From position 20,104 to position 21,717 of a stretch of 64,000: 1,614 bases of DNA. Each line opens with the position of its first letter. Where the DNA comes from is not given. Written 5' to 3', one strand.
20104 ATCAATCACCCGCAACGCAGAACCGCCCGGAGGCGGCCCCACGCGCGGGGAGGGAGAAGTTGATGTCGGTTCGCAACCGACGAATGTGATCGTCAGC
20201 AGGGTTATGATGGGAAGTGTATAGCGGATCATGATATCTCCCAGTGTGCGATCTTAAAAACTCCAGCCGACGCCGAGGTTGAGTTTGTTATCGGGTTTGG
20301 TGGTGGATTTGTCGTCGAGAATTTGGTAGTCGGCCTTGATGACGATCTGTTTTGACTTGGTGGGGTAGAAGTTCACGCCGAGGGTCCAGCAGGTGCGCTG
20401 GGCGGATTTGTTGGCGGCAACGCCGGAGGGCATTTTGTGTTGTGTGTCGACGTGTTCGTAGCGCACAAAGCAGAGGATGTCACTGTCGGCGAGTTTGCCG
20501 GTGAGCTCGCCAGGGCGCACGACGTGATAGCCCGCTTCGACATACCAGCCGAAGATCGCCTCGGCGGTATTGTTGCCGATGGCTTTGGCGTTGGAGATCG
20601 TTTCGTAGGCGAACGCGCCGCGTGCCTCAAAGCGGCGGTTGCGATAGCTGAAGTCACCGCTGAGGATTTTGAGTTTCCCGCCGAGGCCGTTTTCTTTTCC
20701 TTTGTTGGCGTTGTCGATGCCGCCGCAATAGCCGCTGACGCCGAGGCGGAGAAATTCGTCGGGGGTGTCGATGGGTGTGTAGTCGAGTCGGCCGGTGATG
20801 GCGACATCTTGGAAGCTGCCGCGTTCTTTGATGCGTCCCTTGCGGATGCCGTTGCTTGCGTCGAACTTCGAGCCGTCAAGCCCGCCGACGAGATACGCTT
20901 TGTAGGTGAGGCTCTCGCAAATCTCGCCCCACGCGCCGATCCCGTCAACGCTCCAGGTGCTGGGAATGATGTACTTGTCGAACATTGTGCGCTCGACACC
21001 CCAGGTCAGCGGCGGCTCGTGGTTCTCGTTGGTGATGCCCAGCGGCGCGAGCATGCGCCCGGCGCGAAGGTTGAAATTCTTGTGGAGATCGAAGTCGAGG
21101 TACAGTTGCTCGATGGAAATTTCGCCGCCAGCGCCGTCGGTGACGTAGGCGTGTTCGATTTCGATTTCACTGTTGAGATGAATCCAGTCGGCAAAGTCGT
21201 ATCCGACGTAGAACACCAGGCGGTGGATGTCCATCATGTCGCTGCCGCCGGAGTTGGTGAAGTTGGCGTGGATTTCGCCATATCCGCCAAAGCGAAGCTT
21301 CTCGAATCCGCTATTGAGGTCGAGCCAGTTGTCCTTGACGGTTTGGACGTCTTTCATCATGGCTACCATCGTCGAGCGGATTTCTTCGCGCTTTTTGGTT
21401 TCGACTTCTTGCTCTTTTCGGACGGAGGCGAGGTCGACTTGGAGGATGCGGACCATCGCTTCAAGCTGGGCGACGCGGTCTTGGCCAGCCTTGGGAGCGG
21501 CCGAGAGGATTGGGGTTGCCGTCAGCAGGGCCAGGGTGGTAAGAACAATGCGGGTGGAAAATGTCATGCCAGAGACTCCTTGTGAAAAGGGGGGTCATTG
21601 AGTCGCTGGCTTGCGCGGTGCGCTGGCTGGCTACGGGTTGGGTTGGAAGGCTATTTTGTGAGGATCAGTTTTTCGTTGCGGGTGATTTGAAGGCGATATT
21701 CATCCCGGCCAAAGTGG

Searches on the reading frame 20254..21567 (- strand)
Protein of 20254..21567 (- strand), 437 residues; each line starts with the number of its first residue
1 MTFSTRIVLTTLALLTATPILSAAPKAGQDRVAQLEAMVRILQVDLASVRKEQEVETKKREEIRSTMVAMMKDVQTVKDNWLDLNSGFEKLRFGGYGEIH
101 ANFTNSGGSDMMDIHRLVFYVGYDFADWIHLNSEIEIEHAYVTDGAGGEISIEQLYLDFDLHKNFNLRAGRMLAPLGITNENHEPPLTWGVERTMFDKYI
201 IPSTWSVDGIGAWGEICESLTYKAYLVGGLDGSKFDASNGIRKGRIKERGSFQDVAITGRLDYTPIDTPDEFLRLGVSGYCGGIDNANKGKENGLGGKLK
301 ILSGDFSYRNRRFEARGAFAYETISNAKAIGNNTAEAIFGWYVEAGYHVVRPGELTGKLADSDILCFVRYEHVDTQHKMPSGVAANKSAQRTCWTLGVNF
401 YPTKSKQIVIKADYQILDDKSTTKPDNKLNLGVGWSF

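Call 7: search_protein_families(library=pfam, proteins=[window:20254-21567:-])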
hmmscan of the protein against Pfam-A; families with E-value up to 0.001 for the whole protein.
window:20254-21567:- (437 aa): 2 families
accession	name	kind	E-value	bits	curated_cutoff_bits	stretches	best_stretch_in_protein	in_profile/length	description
PF07396.17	Porin_O_P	-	1.2e-09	38.4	20.9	1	97-178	12-94/370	Phosphate-selective porin O and P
PF13505.12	OMP_b-brl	-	4.5e-05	24.1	28.7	0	291-437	42-175/175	Outer membrane protein beta-barrel domain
